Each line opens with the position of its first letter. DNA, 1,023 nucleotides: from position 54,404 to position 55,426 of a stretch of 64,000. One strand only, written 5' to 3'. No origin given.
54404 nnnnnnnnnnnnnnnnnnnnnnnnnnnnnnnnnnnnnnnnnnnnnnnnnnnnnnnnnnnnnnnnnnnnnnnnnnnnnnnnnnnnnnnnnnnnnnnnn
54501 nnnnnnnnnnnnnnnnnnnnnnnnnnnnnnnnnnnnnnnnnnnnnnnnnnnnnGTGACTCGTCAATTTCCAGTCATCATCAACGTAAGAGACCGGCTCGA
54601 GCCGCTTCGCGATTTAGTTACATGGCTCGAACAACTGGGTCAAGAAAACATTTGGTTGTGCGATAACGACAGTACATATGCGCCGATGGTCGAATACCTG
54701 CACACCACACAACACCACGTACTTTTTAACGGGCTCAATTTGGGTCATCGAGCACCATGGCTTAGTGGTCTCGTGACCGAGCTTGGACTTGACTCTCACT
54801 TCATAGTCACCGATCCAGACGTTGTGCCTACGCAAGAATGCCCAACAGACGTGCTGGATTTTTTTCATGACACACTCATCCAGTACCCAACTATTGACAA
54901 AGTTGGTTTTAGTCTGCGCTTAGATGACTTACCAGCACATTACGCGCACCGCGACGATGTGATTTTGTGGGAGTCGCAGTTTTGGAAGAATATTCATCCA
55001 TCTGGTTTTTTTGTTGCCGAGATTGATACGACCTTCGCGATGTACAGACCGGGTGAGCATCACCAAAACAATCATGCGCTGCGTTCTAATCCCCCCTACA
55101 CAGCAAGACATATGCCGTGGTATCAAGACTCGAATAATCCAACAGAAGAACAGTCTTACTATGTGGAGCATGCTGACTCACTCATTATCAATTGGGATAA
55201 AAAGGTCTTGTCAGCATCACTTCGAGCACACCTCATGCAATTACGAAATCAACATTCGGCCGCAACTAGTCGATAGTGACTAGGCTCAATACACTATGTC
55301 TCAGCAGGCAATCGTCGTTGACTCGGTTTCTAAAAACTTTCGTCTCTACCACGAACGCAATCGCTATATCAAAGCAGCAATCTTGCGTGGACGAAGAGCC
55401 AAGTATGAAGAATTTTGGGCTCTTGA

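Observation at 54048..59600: Two split 'coiled-coil + glycosyltransferase' pairs flanking a Wzt(C-terminal domain)/Wzm exporter: candidate repeat-tunable glycan chain-length ruler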

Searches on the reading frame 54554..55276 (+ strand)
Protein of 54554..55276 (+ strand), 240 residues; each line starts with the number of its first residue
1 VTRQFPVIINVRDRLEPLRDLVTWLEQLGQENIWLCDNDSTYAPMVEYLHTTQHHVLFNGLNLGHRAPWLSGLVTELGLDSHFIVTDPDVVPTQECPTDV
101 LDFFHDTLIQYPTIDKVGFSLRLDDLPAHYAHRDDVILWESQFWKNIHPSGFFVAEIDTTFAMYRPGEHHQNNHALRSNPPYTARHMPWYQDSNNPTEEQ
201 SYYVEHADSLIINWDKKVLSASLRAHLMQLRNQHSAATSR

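Call 3: search_protein_families(library=pfam, proteins=[window:54554-55276:+], max_evalue=0.01)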
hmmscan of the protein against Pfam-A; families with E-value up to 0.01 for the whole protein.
window:54554-55276:+ (240 aa): 0 families

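Call 7: search_protein_families(library=ncbifam, proteins=[window:54554-55276:+], max_evalue=0.01)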
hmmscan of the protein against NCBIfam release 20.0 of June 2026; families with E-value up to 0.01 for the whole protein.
window:54554-55276:+ (240 aa): 0 families

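Call 8: search_solved_structures(query=window:54554-55276:+, max_evalue=1)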
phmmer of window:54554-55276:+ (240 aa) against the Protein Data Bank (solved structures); distinct sequences matched with E-value up to 1: 0.

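Call 10: search_protein_families(library=phrogs, proteins=[window:54554-55276:+], max_evalue=0.1)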
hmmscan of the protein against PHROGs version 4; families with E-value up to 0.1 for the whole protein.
window:54554-55276:+ (240 aa): 0 families

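Call 24: find_homologous_proteins(query=window:54554-55276:+, max_evalue=0.001)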
Query window:54554-55276:+ (240 aa): 476 proteins with E <= 0.001 among 752 candidates; the best 120 are listed.
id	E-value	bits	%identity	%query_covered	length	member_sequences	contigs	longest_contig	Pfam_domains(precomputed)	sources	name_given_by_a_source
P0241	1.5e-158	544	96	100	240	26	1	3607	-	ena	-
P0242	3.9e-143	493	88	98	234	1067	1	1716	-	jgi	jgi:hypothetical protein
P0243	8.3e-143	492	88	98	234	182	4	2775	-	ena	-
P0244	2.3e-129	448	78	100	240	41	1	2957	-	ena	-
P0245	4.1e-129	447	80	97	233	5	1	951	-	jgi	-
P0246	1.9e-128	445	77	100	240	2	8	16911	-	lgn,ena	-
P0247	2.3e-128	445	79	98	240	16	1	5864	-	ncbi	-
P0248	4.3e-128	444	77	100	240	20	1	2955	-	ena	-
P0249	1.2e-127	443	77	100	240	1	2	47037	-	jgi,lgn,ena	-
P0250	3.6e-127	441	77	100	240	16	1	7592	-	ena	-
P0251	2.7e-126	438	76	100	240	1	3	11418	-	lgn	-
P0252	2.2e-125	435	75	100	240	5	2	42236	-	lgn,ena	-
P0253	3.6e-125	434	76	100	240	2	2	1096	-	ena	-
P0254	7.0e-125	433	79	97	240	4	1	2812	-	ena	-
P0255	1.1e-124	433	81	95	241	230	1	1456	-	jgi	jgi:hypothetical protein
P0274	3.7e-111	389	69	98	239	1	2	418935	-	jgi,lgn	jgi:hypothetical protein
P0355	8.1e-93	328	61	97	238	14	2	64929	-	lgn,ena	-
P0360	6.9e-92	325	59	98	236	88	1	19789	-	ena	-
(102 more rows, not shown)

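Call 27: search_solved_structures(query=A3, max_evalue=10, show_alignments=2)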
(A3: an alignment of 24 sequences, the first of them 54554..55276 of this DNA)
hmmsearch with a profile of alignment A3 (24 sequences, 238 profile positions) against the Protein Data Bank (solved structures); distinct sequences matched with E-value up to 10: 0.
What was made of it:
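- Tried and rejected: Sequence annotation of X through Pfam, NCBIfam, PHROGs and PDB (single sequence and profile) gave nothing (calls 3, 7, 8, 10, 27).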

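Call 38: predict_structure(alignment_id=A4)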
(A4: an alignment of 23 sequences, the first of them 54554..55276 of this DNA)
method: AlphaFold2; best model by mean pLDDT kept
length: 240 residues; sequences in the alignment: 23
mean_pLDDT: 92.4   pTM: 0.89
mean pLDDT of the five models: 92.4, 91.2, 90.6, 90.1, 89.8
residues with pLDDT >= 90: 183; 70-90: 54; 50-70: 3; < 50: 0
segments of 3 or more residues with pLDDT < 50: none
pLDDT, mean of each block of 10 residues (from residue 1): 93 95 97 96 96 97 90 96 96 95 98 97 92 92 92 89 95 93 94 88 83 81 90 82
secondary structure, 60 per line:
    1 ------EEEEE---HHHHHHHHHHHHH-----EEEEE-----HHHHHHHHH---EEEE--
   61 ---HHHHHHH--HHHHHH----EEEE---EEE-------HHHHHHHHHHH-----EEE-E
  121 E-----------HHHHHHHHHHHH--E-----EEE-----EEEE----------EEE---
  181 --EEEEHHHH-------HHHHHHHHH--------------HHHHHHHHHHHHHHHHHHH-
elements in order: E7-11 H15-27 E33-37 H43-51 E55-58 H64-70 H73-78 E83-86 E90-92 H100-110 E116-118 H133-144 E153-155 E161-164 E175-177 E183-186 H187-190 H198-206 H221-239
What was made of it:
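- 54554..55276 (+): Protein X, 240 aa. An unclassified GT-A-like (nucleotide-diphospho-sugar transferase fold) enzyme, overlapping A's stop codon and always directly upstream of wzt. It is a candidate chain-capping transferase. Model pLDDT 92.4 (call 38).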

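Call 43: fold_search(model_id=the predicted structure, library=pdb)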
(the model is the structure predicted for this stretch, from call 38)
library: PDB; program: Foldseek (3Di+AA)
matches with E <= 10: 1118; with E <= 0.001: 63
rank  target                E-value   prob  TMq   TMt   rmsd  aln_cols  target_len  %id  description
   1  9h6l_A                6.4e-05  1.00  0.46  0.26  10.8       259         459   14  Human B4GALNT1 in Complex with UDP (released 2025-07-16)
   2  4xwi_A                6.4e-05  1.00  0.42  0.40  16.2       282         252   12  X-ray Crystal structure of CMP-KDO Synthase from Pseudomonas aeruginosa (released 2015-04-29)
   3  8bz5_B                8.8e-05  1.00  0.36  0.17   8.2       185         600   14  Crystal structure of the L. monocytogenes RmlT in complex with HEPES (released 2023-12-27)
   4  3oam_D                8.8e-05  1.00  0.41  0.39  16.6       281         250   12  Crystal structure of cytidylyltransferase from Vibrio cholerae (released 2010-09-22)
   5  1vh3_A                1.1e-04  1.00  0.41  0.46  10.1       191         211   12  Crystal structure of CMP-KDO synthetase (released 2003-12-30)
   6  8x7s_A                1.1e-04  1.00  0.42  0.28   6.9       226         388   10  Crystal structure of tlr0611 (released 2024-11-27)
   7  1vh3_B                1.1e-04  1.00  0.39  0.38  14.0       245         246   11  Crystal structure of CMP-KDO synthetase (released 2003-12-30)
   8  3duv_A                1.4e-04  1.00  0.40  0.40  13.7       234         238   11  Crystal structure of 3-deoxy-manno-octulosonate cytidylyltransferase from Haemophilus influenzae complexed with the su (released 2008-12-09)
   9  8bz5_A                1.5e-04  1.00  0.38  0.17   7.7       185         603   14  Crystal structure of the L. monocytogenes RmlT in complex with HEPES (released 2023-12-27)
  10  8vh8_B                1.5e-04  0.99  0.39  0.21  11.6       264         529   14  Crystal structure of heparosan synthase 2 from Pasteurella multocida at 2.85 A (released 2024-09-04)
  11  9gzk_C                1.6e-04  1.00  0.35  0.16   8.6       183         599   14  Crystal structure of the L. monocytogenes RmlT in complex with 4-RboP-(CH2)6NH2 (released 2024-12-18)
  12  1vic_B                1.6e-04  0.99  0.40  0.39  16.2       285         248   12  Crystal structure of CMP-KDO synthetase (released 2003-12-30)
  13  1vh3_C                1.7e-04  1.00  0.41  0.41  13.3       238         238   11  Crystal structure of CMP-KDO synthetase (released 2003-12-30)
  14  1vic_A                1.7e-04  0.99  0.38  0.36  17.0       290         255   12  Crystal structure of CMP-KDO synthetase (released 2003-12-30)
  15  8viw_A                2.0e-04  1.00  0.36  0.17   4.3       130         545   18  Cryo-EM structure of heparosan synthase 2 from Pasteurella multocida with polysaccharide in the GlcNAc-T active site (released 2024-07-24)
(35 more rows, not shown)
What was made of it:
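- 54554..55276 (+): Foldseek hits are to GT-A transferases and CMP-Kdo synthetases, E 6e-5 to 6e-4, TM 0.35-0.48 (call 43).
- X's role is unassigned and its fold match is weak (TM 0.35-0.48, call 43).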

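Call 70: find_encoding_contigs(protein=P0274, flank=9000, max_places=1)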
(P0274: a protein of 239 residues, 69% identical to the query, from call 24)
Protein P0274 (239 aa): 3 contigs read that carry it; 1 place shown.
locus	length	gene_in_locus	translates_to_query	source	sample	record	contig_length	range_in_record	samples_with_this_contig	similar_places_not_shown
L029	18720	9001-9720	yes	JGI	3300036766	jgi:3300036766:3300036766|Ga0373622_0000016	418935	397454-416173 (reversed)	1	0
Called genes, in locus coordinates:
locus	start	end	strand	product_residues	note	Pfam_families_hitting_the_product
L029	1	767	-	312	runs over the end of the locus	PF00800:PDT, PF01842:ACT (weak)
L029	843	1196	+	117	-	PF10708:DUF2510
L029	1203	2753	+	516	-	PF25451:SCP2_Rv3818, PF00355:Rieske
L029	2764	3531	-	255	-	PF01471:PG_binding_1, PF03734:YkuD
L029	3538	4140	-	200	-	PF13640:2OG-FeII_Oxy_3 (weak)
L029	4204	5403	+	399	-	-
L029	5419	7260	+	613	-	PF13727:CoA_binding_3, PF01073:3Beta_HSD, PF01370:Epimerase, PF02719:Polysacc_synt_2, PF04321:RmlD_sub_bind, PF16363:GDP_Man_Dehyd, PF07993:NAD_binding_4 (weak)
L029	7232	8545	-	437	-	PF04932:Wzy_C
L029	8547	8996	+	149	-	-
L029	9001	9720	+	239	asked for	-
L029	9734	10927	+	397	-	PF00005:ABC_tran, PF14524:Wzt_C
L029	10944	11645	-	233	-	PF01061:ABC2_membrane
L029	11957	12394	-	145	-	-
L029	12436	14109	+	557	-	PF14691:Fer4_20, PF00070:Pyr_redox (faint), PF07992:Pyr_redox_2, PF13450:NAD_binding_8, PF00037:Fer4, PF13237:Fer4_10 (weak), PF12838:Fer4_7, PF13187:Fer4_9 (weak), +1 more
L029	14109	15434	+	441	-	PF00033:Cytochrome_B, PF14358:DUF4405 (weak), PF13631:Cytochrom_B_N_2, PF00032:Cytochrom_B_C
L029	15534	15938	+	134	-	PF00355:Rieske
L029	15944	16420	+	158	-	PF13442:Cytochrome_CBB3, PF00034:Cytochrom_C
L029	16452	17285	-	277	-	PF06182:ABC2_membrane_6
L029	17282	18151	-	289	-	PF06182:ABC2_membrane_6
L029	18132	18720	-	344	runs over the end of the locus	PF00005:ABC_tran, PF13304:AAA_21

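Call 71: find_encoding_contigs(protein=P0355, flank=9000, max_places=1)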
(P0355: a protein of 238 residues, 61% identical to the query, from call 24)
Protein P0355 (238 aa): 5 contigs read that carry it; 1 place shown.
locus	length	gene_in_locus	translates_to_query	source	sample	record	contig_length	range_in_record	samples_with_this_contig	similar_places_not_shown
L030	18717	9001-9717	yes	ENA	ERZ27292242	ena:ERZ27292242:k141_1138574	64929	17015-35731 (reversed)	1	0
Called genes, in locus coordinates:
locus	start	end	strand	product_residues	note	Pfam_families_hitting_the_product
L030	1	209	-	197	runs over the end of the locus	PF01476:LysM, PF01464:SLT (weak)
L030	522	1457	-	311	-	PF00800:PDT, PF01842:ACT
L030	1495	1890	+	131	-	PF10708:DUF2510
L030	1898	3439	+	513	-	PF25451:SCP2_Rv3818, PF00355:Rieske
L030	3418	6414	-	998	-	PF02837:Glyco_hydro_2_N, PF00703:Glyco_hydro_2 (weak), PF02836:Glyco_hydro_2_C, PF16353:LacZ_4, PF02929:Bgal_small_N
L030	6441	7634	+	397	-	-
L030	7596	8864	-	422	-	PF04932:Wzy_C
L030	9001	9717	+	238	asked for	-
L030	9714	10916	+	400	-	PF00005:ABC_tran, PF14524:Wzt_C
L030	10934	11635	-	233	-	PF01061:ABC2_membrane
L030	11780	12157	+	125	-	-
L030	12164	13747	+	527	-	PF00535:Glycos_transf_2, PF13641:Glyco_tranf_2_3 (faint), PF13632:Glyco_trans_2_3 (faint)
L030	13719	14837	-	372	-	PF00953:Glycos_transf_4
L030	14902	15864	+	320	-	PF01073:3Beta_HSD, PF01370:Epimerase, PF02719:Polysacc_synt_2, PF04321:RmlD_sub_bind, PF13460:NAD_binding_10 (weak), PF16363:GDP_Man_Dehyd, PF07993:NAD_binding_4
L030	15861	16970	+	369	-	PF13439:Glyco_transf_4, PF13579:Glyco_trans_4_4, PF13477:Glyco_trans_4_2 (weak), PF00534:Glycos_transf_1, PF13692:Glyco_trans_1_4, PF13524:Glyco_trans_1_2 (weak)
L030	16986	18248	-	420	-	PF03446:NAD_binding_2 (weak), PF03721:UDPG_MGDP_dh_N, PF00984:UDPG_MGDP_dh, PF03720:UDPG_MGDP_dh_C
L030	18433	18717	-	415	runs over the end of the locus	PF07690:MFS_1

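Call 72: find_encoding_contigs(protein=P0360, flank=9000, max_places=1)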
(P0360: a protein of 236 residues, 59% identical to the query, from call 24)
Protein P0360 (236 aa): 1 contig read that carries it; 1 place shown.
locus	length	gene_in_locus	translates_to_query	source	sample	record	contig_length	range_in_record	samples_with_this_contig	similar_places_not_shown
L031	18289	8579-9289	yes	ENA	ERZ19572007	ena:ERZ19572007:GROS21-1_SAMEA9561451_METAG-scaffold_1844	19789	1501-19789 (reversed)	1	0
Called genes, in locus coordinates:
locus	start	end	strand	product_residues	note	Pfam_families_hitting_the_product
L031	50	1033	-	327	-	PF00800:PDT, PF01842:ACT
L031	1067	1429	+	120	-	PF10708:DUF2510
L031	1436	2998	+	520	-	PF25451:SCP2_Rv3818, PF00355:Rieske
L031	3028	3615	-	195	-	PF13640:2OG-FeII_Oxy_3 (weak)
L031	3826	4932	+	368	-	-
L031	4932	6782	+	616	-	PF13727:CoA_binding_3, PF04321:RmlD_sub_bind, PF01073:3Beta_HSD, PF01370:Epimerase, PF02719:Polysacc_synt_2, PF07993:NAD_binding_4 (faint), PF16363:GDP_Man_Dehyd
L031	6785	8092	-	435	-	PF04932:Wzy_C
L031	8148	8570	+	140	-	-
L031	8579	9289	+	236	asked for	-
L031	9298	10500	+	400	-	PF00005:ABC_tran, PF14524:Wzt_C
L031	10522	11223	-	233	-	PF01061:ABC2_membrane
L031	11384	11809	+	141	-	-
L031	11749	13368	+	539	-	PF00535:Glycos_transf_2, PF10111:Glyco_tranf_2_2 (weak), PF00535:Glycos_transf_2, PF13641:Glyco_tranf_2_3, PF13632:Glyco_trans_2_3 (weak)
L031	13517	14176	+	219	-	PF12401:FhaA_N, PF16697:Yop-YscD_cpl, PF00498:FHA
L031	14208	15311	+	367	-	PF00481:PP2C, PF13672:PP2C_2, PF07228:SpoIIE (weak)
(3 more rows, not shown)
